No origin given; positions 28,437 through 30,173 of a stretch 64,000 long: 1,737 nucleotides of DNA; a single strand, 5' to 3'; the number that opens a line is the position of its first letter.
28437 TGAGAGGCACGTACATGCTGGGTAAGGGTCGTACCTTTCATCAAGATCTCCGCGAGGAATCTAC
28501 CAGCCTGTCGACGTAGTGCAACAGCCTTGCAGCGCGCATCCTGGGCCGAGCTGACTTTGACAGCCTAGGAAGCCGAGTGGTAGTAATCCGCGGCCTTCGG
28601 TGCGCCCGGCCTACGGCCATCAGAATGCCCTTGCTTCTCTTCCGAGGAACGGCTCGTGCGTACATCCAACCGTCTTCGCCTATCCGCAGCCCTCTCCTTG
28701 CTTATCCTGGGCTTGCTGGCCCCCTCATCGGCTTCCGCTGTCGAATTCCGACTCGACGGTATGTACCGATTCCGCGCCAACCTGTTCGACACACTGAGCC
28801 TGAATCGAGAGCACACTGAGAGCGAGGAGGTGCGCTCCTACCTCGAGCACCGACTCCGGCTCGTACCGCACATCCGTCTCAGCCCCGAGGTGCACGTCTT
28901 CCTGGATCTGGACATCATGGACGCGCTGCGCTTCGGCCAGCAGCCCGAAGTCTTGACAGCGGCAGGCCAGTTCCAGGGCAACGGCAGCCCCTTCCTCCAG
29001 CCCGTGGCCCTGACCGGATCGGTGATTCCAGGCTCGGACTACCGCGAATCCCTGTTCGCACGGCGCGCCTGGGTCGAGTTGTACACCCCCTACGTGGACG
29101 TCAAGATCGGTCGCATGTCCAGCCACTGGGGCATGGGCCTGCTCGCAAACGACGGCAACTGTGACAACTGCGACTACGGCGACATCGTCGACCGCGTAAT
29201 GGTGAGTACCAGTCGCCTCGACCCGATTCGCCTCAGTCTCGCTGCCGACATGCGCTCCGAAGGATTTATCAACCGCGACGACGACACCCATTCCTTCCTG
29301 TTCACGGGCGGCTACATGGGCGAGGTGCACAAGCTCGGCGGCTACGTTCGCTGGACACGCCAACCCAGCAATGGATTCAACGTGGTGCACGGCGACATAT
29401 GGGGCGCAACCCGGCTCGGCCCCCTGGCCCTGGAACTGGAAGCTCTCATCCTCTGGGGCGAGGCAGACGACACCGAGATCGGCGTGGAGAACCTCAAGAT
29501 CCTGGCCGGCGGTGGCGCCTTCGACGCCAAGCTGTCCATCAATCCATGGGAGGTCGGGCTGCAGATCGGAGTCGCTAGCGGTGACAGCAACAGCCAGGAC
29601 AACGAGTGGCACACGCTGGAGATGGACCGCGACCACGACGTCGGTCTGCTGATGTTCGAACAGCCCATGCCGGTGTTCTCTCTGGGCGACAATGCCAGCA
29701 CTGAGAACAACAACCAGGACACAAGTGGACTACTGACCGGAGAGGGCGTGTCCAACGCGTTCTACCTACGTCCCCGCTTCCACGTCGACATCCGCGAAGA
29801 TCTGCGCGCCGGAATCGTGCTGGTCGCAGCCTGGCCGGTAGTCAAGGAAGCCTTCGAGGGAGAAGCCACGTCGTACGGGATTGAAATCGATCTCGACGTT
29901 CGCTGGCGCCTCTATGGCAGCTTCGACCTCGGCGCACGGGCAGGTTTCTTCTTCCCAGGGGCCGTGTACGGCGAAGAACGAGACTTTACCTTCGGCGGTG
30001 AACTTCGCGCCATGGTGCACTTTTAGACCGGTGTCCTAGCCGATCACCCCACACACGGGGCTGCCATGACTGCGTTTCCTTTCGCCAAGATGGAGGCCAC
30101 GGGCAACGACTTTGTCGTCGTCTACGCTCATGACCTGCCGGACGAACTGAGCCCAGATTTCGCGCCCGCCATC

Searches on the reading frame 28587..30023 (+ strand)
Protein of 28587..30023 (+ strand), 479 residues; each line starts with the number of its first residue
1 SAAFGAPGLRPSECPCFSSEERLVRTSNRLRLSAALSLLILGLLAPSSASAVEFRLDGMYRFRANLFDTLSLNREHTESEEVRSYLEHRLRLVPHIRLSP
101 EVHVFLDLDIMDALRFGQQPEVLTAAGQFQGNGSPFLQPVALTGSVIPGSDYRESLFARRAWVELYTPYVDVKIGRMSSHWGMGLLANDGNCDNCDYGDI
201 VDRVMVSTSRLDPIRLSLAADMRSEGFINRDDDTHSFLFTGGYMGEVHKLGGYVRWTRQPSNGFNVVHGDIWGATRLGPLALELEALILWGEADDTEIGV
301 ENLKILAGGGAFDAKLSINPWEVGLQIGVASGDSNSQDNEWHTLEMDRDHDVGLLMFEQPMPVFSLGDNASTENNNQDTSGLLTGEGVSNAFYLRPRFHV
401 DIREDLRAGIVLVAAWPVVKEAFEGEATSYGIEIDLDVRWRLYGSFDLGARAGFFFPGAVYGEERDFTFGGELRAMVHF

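Call 90: search_protein_families(library=pfam, proteins=[window:28587-30023:+], max_evalue=0.001)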
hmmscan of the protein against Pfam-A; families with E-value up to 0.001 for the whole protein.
window:28587-30023:+ (479 aa): 1 family
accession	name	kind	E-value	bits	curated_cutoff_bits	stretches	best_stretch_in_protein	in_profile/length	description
PF13372.12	Alginate_exp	-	6.1e-05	22.4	25.2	1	278-466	213-386/395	Alginate export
